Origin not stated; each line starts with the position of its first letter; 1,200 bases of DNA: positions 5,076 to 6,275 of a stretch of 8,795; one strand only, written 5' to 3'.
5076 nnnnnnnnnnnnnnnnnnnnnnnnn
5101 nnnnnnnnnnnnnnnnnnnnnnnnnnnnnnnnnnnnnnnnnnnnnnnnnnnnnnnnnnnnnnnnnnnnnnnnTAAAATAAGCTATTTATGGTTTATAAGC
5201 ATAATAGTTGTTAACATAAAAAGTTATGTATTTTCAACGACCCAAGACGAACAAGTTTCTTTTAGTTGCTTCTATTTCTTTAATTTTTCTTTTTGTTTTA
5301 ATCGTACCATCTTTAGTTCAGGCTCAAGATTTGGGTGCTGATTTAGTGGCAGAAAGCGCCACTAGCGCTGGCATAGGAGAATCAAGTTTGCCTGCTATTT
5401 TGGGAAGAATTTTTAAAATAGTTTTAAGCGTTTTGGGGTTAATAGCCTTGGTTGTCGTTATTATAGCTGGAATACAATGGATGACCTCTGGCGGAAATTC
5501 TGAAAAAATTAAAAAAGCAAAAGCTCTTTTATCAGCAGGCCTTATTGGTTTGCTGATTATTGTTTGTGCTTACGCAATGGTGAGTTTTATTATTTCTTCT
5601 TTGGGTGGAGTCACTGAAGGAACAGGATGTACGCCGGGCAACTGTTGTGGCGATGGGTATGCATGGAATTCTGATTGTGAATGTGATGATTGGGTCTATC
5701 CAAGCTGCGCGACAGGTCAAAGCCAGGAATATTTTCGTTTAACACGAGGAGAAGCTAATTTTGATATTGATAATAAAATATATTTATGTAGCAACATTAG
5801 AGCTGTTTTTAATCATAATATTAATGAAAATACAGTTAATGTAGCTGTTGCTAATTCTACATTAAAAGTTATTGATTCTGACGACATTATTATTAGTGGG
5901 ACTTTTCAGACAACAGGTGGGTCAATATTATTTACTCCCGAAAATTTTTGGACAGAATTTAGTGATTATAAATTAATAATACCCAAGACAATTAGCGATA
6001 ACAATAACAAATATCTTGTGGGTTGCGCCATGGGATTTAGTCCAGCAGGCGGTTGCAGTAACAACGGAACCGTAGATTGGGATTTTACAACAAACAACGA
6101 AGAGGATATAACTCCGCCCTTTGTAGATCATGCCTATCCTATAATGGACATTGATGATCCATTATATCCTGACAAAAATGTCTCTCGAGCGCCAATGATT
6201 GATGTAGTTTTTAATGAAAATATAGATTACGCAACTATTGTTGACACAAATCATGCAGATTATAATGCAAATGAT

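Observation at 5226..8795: The largest gene in the window is absent from the ORF track: a 1190-codon open-ended ORF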

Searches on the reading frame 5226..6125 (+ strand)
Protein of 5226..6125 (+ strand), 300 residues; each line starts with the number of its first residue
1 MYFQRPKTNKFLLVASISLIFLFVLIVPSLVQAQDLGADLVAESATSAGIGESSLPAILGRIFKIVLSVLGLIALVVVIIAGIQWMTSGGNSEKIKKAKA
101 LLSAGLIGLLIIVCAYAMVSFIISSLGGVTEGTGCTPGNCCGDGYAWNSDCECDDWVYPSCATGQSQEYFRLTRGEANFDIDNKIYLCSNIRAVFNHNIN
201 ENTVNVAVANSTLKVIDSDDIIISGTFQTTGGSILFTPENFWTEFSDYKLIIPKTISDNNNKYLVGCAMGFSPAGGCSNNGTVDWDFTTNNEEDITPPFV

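Call 47: predict_structure(alignment_id=A2)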
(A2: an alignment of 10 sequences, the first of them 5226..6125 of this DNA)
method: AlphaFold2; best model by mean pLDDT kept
length: 300 residues; sequences in the alignment: 10
mean_pLDDT: 61.0   pTM: 0.38
mean pLDDT of the five models: 61.0, 56.2, 55.2, 54.8, 54.7
residues with pLDDT >= 90: 0; 70-90: 113; 50-70: 87; < 50: 100
segments of 3 or more residues with pLDDT < 50: 1-8, 30-53, 127-134, 155-165, 173-186, 270-300
pLDDT, mean of each block of 10 residues (from residue 1): 40 60 54 42 45 55 73 82 80 81 82 78 52 49 60 53 50 44 50 74 85 82 85 79 68 65 55 39 39 32
secondary structure, 60 per line:
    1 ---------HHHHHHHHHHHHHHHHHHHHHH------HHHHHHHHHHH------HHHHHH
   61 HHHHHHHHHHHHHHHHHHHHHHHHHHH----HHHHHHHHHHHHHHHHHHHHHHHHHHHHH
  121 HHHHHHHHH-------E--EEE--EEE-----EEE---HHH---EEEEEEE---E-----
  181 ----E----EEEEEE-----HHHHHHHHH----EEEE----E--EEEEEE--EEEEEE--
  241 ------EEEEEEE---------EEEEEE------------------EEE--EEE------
elements in order: H10-31 H38-48 H55-87 H92-129 E140-142 E145-147 E153-155 E165-171 E190-195 H201-209 E214-217 E225-230 E233-238 E247-253 E263-268 E287-289 E292-294

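Call 51: search_solved_structures(query=A2, max_evalue=10, show_alignments=2)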
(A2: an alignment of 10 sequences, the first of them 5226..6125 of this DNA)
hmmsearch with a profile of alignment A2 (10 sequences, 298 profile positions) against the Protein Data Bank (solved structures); distinct sequences matched with E-value up to 10: 4.
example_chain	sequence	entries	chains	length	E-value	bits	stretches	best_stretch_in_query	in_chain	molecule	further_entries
3eyx_A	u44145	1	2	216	0.074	15.7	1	112-228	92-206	Carbonic anhydrase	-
8rvv_F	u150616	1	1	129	0.33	13.5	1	115-186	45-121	Methyl viologen-reducing hydrogenase, subunit D-related protein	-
8rvu_F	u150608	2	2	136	0.37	13.4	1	115-186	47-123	Methyl viologen-reducing hydrogenase, subunit D-related protein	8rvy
9uob_B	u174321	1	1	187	0.42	13.2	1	195-239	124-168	Somatic embryogenesis receptor kinase 1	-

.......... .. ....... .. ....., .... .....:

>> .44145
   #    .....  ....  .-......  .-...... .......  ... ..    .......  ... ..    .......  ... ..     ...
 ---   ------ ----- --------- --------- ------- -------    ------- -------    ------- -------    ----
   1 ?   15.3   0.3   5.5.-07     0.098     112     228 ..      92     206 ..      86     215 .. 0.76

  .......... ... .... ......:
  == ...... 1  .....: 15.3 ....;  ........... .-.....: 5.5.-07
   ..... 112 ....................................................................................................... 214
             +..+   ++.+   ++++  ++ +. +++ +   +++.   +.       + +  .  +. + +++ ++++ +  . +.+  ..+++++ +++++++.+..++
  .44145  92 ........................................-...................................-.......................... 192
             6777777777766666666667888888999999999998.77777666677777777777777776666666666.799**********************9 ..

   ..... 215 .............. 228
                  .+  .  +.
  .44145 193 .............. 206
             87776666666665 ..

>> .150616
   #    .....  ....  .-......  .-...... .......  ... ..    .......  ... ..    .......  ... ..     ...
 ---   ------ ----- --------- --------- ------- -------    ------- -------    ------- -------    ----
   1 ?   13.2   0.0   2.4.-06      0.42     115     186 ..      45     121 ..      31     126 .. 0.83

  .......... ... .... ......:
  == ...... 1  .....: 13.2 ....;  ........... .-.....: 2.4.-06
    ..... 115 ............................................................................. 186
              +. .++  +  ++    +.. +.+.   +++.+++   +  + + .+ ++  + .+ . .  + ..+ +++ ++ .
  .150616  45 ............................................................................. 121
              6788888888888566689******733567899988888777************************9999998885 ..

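Call 52: fold_search(model_id=the predicted structure, library=pdb)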
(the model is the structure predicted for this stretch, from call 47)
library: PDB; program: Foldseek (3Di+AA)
matches with E <= 10: 400; with E <= 0.001: 0
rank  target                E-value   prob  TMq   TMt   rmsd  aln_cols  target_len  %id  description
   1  9v53_A1               6.1e-02  0.51  0.22  0.20  13.9       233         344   12  Structure of TolC, YbjP, and AcrABZ complex (released 2025-11-05)
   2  6d4k                  1.1e-01  0.87  0.18  0.22   5.0        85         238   18  Crystal structure of L,D-transpeptidase 3 from Mycobacterium tuberculosis at 1.32 A resolution (released 2019-02-27)
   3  4k73                  1.3e-01  0.85  0.18  0.23   4.9        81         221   20  X-ray crystal structure of an L,D-transpeptidase from Mycobacterium tuberculosis H37Rv (released 2013-06-12)
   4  6d51                  1.3e-01  0.82  0.16  0.20   4.7        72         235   19  Crystal structure of L,D-transpeptidase 3 from Mycobacterium tuberculosis in complex with a faropenem-derived adduct (released 2019-02-27)
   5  4ei0_B                1.4e-01  0.30  0.15  0.15  11.7       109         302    9  Crystal structure of a DUF4466 family protein (PARMER_03218) from Parabacteroides merdae ATCC 43184 at 2.00 A resoluti (released 2012-05-30)
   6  9h4u_A                1.7e-01  0.18  0.16  0.10  10.8       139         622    9  Deacetylase FI8 utilizes unconventional variant of a catalytic triad: the diluted triad (released 2025-08-27)
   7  9tg4_E                1.9e-01  0.16  0.16  0.15  14.1       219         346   11  Structure of the YbjP lipoprotein bound to the AcrABZ-TolC efflux pump (released 2026-04-08)
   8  3jqw_A                2.3e-01  0.47  0.16  0.35   5.2        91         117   16  Crystal structure of Clostridium histolyticum colH collagenase collagen-binding domain 3 at 2 Angstrom resolution in p (released 2010-09-29)
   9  4ei0_A                2.4e-01  0.23  0.15  0.15  11.7       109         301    9  Crystal structure of a DUF4466 family protein (PARMER_03218) from Parabacteroides merdae ATCC 43184 at 2.00 A resoluti (released 2012-05-30)
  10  7q3h_A                2.9e-01  0.51  0.18  0.11   5.9       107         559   13  Pentameric ligand-gated ion channel, DeCLIC at pH 7 with 10 mM EDTA (released 2022-11-16)
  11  9a2v_MODEL_1_A        2.9e-01  0.13  0.16  0.12  15.1       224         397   12  Model of E. coli AcrA by in-cell photo-crosslinking MS and deep learning (released 2023-02-24)
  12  2y7l_A                3.7e-01  0.12  0.16  0.15  12.5       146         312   13  Structure of N-terminal domain of Candida albicans Als9-2 in complex with human fibrinogen gamma peptide (released 2011-10-05)
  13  6yqh                  4.1e-01  0.08  0.10  0.05  12.7       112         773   12  GH146 beta-L-arabinofuranosidase bound to covalent inhibitor (released 2021-01-27)
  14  3jqw_C                4.4e-01  0.09  0.11  0.23  14.5       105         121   16  Crystal structure of Clostridium histolyticum colH collagenase collagen-binding domain 3 at 2 Angstrom resolution in p (released 2010-09-29)
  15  3jqw_B                4.9e-01  0.25  0.15  0.33   5.0        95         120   16  Crystal structure of Clostridium histolyticum colH collagenase collagen-binding domain 3 at 2 Angstrom resolution in p (released 2010-09-29)
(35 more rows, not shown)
